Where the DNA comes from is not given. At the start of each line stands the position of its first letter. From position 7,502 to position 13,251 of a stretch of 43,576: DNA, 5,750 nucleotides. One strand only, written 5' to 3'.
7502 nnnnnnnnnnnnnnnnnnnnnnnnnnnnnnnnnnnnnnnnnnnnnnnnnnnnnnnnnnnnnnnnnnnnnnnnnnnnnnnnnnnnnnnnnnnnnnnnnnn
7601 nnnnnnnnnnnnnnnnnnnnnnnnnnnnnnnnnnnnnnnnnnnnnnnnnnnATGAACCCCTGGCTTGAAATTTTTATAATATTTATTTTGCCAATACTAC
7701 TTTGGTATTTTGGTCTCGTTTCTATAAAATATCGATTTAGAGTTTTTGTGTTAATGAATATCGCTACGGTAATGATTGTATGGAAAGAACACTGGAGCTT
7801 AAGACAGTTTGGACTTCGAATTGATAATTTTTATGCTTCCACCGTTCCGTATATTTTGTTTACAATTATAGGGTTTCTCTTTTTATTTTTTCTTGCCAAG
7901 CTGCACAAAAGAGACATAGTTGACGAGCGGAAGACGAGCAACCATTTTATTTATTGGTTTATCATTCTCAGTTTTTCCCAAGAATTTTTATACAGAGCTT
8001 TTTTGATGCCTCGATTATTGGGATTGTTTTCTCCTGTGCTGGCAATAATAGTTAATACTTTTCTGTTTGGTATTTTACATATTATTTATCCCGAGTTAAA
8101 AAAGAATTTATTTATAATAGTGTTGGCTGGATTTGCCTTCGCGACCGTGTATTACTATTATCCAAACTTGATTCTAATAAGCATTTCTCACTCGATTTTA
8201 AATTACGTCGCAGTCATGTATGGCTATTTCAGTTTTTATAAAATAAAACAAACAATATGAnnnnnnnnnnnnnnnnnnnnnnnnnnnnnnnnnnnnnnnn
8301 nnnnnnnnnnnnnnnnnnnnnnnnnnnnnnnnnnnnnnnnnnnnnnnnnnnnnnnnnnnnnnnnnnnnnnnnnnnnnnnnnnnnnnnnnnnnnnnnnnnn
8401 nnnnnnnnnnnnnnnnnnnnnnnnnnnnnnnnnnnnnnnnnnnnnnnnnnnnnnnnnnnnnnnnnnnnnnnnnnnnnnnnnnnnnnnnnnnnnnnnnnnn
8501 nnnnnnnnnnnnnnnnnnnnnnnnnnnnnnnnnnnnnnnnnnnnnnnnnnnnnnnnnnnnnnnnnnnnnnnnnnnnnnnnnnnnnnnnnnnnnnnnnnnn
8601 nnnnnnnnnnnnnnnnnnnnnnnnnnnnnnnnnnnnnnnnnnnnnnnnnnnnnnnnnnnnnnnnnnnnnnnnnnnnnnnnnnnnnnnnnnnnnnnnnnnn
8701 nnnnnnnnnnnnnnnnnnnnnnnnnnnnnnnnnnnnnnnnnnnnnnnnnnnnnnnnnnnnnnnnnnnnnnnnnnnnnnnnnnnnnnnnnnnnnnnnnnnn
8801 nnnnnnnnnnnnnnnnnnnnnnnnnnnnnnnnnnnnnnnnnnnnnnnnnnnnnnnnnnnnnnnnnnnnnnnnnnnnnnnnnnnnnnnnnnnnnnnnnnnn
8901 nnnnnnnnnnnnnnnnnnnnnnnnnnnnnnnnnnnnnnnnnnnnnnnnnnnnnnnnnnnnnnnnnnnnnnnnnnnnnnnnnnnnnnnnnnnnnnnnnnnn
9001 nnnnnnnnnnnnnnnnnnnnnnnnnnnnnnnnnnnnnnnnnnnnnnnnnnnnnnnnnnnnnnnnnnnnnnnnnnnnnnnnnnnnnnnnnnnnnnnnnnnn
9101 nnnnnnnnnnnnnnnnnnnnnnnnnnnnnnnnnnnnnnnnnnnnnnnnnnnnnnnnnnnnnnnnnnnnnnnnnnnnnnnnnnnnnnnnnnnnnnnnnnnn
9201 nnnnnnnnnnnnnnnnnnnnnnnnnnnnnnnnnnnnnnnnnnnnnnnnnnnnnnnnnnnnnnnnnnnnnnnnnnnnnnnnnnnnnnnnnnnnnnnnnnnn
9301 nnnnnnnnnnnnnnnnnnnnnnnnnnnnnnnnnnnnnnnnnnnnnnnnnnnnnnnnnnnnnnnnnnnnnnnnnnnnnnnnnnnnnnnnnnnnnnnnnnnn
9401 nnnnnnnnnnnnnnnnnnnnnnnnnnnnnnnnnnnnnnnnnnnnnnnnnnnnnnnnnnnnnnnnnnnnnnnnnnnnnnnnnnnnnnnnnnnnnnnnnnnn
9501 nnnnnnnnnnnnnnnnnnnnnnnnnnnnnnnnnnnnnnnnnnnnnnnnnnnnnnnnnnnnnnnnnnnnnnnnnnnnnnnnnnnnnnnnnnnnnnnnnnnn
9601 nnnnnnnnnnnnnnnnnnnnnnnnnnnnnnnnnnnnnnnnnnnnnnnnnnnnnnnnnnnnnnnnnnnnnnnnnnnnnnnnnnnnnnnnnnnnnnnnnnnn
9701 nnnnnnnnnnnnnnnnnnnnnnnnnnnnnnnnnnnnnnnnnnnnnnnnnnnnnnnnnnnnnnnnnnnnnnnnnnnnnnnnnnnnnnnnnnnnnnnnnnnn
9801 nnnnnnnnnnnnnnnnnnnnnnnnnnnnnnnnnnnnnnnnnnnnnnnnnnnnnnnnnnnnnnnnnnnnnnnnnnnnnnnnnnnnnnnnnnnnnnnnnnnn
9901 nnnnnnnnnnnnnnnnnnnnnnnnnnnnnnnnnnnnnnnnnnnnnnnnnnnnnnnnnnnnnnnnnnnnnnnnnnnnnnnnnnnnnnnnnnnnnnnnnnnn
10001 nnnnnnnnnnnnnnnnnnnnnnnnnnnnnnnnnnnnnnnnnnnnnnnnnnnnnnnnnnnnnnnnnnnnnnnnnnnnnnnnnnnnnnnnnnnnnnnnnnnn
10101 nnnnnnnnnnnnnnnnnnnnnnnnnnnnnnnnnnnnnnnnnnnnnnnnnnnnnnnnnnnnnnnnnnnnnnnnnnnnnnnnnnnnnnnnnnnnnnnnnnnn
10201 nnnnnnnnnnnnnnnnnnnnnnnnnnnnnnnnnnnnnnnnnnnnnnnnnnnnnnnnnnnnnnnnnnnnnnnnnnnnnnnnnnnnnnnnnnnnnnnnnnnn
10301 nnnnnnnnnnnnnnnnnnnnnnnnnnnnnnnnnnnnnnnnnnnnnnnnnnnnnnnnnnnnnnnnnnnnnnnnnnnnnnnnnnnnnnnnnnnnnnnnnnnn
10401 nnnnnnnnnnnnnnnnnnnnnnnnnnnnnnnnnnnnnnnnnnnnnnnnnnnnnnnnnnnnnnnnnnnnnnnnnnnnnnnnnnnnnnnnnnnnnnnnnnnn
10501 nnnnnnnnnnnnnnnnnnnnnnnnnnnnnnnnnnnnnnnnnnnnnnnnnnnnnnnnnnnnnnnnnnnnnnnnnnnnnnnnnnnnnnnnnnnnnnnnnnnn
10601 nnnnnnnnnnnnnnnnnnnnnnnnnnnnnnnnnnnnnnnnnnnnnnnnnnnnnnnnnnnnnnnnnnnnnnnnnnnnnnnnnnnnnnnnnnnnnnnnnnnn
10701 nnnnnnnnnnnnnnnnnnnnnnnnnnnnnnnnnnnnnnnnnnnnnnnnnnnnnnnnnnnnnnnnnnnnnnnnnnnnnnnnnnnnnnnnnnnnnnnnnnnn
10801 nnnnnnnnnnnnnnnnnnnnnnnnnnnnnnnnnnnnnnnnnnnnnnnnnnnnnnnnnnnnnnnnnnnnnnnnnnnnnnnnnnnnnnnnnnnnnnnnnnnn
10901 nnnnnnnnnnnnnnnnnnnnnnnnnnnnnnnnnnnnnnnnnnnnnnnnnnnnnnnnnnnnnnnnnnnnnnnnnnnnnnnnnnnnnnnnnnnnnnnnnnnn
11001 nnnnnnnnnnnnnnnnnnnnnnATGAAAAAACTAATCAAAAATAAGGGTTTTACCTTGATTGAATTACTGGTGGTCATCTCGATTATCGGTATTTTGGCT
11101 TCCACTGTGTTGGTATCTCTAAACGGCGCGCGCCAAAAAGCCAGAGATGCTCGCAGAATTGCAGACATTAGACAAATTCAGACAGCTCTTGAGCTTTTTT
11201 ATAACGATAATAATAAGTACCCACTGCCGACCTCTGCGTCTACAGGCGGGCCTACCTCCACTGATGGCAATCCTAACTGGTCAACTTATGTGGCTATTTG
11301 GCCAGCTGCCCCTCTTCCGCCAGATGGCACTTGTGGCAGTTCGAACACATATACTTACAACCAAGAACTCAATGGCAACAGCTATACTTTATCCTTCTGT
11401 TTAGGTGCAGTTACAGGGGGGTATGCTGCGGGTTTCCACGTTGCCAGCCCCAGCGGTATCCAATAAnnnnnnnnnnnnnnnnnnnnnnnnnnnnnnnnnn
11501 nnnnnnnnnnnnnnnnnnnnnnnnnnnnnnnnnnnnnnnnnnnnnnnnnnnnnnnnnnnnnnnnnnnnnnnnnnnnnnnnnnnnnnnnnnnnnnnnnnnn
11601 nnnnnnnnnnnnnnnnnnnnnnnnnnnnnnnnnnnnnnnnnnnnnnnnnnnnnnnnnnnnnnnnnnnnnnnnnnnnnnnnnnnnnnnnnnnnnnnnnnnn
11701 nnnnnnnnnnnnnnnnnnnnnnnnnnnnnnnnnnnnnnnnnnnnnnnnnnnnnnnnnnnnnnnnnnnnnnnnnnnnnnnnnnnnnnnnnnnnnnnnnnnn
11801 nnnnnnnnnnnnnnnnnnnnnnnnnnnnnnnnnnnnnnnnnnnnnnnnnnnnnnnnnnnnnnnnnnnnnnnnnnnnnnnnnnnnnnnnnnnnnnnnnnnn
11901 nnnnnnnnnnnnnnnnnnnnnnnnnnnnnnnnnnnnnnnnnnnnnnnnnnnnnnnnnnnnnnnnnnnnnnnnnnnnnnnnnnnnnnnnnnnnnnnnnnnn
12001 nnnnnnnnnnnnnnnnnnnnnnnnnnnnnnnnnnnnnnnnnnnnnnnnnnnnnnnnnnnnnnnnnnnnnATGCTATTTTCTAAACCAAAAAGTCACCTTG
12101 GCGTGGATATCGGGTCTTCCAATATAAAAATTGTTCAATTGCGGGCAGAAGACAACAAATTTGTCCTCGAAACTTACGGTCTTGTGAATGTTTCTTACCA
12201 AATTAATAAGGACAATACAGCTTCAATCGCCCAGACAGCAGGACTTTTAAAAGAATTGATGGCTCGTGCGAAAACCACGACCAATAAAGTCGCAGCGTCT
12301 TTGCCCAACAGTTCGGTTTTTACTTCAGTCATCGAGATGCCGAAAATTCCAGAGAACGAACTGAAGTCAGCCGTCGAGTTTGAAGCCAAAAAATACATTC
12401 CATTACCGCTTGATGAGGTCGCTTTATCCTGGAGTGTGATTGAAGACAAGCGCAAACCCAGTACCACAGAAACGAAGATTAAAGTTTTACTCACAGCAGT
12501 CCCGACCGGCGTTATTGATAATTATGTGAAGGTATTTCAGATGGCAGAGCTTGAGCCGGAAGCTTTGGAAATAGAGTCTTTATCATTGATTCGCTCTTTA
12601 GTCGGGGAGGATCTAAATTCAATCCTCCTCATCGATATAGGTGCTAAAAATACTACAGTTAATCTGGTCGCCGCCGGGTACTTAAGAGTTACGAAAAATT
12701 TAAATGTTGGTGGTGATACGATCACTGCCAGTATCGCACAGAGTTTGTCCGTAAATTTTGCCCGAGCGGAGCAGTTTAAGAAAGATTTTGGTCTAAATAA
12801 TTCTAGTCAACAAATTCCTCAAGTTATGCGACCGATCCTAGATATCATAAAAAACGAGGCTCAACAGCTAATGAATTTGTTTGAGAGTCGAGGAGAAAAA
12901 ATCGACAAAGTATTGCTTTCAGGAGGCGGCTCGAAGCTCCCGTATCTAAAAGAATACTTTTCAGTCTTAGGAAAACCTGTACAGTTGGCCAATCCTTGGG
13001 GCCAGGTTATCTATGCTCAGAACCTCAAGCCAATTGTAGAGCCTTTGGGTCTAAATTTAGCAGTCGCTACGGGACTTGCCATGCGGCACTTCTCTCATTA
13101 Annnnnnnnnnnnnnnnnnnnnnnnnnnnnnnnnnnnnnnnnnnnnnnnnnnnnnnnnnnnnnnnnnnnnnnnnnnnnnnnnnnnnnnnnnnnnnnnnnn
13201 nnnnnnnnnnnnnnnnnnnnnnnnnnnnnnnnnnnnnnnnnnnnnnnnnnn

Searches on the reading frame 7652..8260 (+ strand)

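Call 77: search_protein_families(library=pfam, proteins=[window:7652-8260:+], max_evalue=0.001)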
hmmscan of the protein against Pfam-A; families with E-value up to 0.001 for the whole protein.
window:7652-8260:+ (202 aa): 1 family
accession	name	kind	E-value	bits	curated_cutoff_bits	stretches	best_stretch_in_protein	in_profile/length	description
PF02517.21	Rce1-like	-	6e-13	49.3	22.4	1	99-186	8-93/93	Type II CAAX prenyl endopeptidase Rce1-like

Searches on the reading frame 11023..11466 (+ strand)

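Call 77: search_protein_families(library=pfam, proteins=[window:11023-11466:+], max_evalue=0.001)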
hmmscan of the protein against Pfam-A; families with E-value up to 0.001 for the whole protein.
window:11023-11466:+ (147 aa): 1 family
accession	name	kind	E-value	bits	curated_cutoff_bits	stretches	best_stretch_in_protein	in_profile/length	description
PF07963.17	N_methyl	-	9.3e-09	34.9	21.2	1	6-29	3-26/27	Prokaryotic N-terminal methylation motif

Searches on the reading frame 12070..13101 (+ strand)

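Call 8: search_protein_families(library=pfam, proteins=[window:12070-13101:+], max_evalue=0.01)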
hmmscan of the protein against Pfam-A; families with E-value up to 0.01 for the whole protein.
window:12070-13101:+ (343 aa): 5 families
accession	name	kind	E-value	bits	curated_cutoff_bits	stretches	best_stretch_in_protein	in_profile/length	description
PF11104.14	PilM_2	-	4.4e-50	171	27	1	11-341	1-340/340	Type IV pilus assembly protein PilM;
PF14450.12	FtsA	-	8e-17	62.2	31.8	1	187-310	2-113/127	Cell division protein FtsA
PF06723.19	MreB_Mbl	-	0.00013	21.4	27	1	185-237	147-205/327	MreB/Mbl protein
PF02782.22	FGGY_C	-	0.0024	18.1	27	0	240-308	112-181/198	FGGY family of carbohydrate kinases, C-terminal domain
PF00022.25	Actin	-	0.0031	16.6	27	1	182-229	141-190/410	Actin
